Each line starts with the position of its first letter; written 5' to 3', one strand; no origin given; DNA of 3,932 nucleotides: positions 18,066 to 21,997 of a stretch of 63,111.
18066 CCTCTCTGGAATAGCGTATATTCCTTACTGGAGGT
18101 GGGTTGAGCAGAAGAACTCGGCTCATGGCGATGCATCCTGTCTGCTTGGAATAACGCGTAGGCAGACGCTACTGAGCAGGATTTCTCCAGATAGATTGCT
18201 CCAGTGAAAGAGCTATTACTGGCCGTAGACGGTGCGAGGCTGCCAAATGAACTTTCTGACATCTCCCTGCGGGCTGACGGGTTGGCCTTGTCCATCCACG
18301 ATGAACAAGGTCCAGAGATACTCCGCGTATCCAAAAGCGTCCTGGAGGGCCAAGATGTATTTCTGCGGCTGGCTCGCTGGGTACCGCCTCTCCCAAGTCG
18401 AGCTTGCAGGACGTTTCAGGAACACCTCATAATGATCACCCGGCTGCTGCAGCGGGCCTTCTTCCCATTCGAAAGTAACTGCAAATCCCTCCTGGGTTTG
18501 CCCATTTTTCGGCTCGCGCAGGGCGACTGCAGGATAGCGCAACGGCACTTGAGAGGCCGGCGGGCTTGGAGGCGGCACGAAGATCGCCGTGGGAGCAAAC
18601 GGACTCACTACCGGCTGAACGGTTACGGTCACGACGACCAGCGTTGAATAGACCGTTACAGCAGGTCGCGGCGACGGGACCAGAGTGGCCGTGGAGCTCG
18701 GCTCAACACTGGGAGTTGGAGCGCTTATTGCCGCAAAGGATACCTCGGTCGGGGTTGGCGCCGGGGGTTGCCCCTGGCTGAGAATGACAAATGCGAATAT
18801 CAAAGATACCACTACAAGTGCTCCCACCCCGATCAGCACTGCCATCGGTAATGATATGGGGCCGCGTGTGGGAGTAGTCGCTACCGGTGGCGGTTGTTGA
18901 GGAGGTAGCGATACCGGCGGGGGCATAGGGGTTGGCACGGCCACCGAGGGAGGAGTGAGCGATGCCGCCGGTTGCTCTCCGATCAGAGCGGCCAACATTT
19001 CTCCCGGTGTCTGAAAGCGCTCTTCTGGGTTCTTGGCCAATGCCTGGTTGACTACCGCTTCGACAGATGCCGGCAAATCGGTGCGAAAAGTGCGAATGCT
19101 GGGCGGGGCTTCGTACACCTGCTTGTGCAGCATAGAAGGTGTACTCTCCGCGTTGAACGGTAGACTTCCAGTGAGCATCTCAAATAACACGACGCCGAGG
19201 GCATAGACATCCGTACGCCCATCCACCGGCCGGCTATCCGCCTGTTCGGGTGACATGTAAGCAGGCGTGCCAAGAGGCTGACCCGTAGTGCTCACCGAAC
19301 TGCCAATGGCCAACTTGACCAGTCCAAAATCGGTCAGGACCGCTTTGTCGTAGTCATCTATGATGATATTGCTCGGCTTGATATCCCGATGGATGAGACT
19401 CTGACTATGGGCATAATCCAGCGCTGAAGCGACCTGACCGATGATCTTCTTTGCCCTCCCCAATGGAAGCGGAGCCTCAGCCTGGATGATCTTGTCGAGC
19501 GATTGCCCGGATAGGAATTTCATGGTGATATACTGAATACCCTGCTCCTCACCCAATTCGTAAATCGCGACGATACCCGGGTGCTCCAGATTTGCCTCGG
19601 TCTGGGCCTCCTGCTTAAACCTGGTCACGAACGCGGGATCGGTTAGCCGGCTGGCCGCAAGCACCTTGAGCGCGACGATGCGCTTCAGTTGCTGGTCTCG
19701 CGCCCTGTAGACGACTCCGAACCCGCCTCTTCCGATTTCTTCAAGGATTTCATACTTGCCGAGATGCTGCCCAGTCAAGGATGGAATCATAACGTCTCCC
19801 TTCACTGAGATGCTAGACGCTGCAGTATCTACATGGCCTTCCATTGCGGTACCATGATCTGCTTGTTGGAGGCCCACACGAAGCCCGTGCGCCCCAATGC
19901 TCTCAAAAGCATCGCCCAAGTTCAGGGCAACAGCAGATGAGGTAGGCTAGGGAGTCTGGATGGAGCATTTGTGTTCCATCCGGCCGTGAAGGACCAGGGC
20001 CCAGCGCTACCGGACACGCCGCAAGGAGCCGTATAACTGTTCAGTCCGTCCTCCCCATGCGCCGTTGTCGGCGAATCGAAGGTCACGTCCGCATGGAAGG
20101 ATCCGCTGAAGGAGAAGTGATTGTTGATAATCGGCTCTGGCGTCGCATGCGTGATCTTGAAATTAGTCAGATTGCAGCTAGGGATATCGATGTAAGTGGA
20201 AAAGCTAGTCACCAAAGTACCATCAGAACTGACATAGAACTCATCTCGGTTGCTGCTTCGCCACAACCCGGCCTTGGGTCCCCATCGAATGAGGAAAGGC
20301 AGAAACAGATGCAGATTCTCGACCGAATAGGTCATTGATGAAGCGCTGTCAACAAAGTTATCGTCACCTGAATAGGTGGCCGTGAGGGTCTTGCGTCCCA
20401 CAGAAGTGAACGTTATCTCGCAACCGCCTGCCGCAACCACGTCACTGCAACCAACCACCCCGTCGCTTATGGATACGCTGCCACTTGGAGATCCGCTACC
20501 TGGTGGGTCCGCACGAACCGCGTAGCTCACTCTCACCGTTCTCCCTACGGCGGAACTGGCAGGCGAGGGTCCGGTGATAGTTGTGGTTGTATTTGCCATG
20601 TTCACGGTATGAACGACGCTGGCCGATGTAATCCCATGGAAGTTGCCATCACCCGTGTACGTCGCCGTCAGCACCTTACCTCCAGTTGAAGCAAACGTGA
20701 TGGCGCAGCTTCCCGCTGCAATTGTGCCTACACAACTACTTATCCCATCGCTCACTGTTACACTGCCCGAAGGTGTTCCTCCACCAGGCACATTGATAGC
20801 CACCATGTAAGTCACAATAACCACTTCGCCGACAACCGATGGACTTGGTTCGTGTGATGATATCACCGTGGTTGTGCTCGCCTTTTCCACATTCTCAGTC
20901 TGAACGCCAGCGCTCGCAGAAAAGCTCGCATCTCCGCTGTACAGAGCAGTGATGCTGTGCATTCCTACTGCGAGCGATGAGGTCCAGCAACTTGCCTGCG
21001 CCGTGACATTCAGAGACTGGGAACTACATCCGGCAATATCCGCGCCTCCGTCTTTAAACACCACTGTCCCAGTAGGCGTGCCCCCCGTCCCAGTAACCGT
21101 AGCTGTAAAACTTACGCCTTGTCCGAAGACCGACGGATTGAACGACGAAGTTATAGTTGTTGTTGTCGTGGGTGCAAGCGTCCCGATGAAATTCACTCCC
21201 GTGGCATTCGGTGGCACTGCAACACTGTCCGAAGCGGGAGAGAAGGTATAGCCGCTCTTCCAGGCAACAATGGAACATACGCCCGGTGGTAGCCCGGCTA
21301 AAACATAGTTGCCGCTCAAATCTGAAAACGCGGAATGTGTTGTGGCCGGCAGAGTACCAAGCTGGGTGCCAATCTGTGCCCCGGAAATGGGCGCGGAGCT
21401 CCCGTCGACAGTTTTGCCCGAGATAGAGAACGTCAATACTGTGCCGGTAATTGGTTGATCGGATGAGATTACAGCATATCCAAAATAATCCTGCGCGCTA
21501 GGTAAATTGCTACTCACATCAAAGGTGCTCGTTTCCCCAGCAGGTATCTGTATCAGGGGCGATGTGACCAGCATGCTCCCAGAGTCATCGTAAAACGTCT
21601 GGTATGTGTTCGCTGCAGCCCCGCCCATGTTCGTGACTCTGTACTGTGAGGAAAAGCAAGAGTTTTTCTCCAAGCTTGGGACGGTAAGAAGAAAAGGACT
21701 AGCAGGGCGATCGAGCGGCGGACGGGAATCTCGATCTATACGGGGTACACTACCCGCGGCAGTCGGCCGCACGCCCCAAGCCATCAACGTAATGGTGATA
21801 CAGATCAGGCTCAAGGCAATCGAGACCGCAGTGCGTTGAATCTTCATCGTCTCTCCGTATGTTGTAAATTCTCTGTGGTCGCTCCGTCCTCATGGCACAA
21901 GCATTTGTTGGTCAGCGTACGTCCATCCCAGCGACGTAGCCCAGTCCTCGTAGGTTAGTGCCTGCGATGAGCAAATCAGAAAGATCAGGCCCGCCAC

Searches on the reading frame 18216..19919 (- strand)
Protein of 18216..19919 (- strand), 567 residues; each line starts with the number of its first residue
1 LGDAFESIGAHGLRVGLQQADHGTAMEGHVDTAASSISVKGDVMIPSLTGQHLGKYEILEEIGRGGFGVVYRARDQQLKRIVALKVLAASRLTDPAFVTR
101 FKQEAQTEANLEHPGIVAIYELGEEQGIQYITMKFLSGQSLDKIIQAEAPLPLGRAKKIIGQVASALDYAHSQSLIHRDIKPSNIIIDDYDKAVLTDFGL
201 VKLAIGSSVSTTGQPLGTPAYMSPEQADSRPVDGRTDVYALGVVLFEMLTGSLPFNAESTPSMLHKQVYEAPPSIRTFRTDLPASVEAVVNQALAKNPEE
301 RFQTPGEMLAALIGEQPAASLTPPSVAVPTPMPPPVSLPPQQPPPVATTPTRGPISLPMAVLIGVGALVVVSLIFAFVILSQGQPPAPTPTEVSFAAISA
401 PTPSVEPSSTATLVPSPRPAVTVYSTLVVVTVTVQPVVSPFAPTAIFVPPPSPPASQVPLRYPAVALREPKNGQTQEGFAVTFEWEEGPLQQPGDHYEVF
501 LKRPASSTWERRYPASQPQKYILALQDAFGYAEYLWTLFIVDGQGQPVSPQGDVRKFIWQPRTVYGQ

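Call 10: search_protein_families(library=pfam, proteins=[window:18216-19919:-], max_evalue=0.001)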
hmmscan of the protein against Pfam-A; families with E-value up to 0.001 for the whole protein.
window:18216-19919:- (567 aa): 4 families
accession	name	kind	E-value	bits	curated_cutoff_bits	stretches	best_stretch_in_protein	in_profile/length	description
PF00069.31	Pkinase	-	9.2e-52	176.5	31.7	1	56-303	1-253/263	Protein kinase domain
PF07714.23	PK_Tyr_Ser-Thr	-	5.3e-33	114.9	23.1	1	58-302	3-249/258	Protein tyrosine and serine/threonine kinase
PF01636.29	APH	-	0.00024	21.4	23.2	0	171-201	166-197/239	Phosphotransferase enzyme family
PF03109.22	ABC1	-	0.00027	20.6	22.9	1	128-202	142-215/244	ABC1 atypical kinase-like domain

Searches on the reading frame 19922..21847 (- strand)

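Call 10: search_protein_families(library=pfam, proteins=[window:19922-21847:-], max_evalue=0.001)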
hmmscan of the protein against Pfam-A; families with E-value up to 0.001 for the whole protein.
window:19922-21847:- (641 aa): 2 families
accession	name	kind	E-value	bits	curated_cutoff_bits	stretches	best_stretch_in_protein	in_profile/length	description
PF16640.11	Big_3_5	-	7.4e-36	123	35.5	3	233-319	2-86/88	Bacterial Ig-like domain (group 3)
PF13620.12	CarboxypepD_reg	-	1.2e-08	35.6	32.3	1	141-217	1-76/82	Carboxypeptidase regulatory-like domain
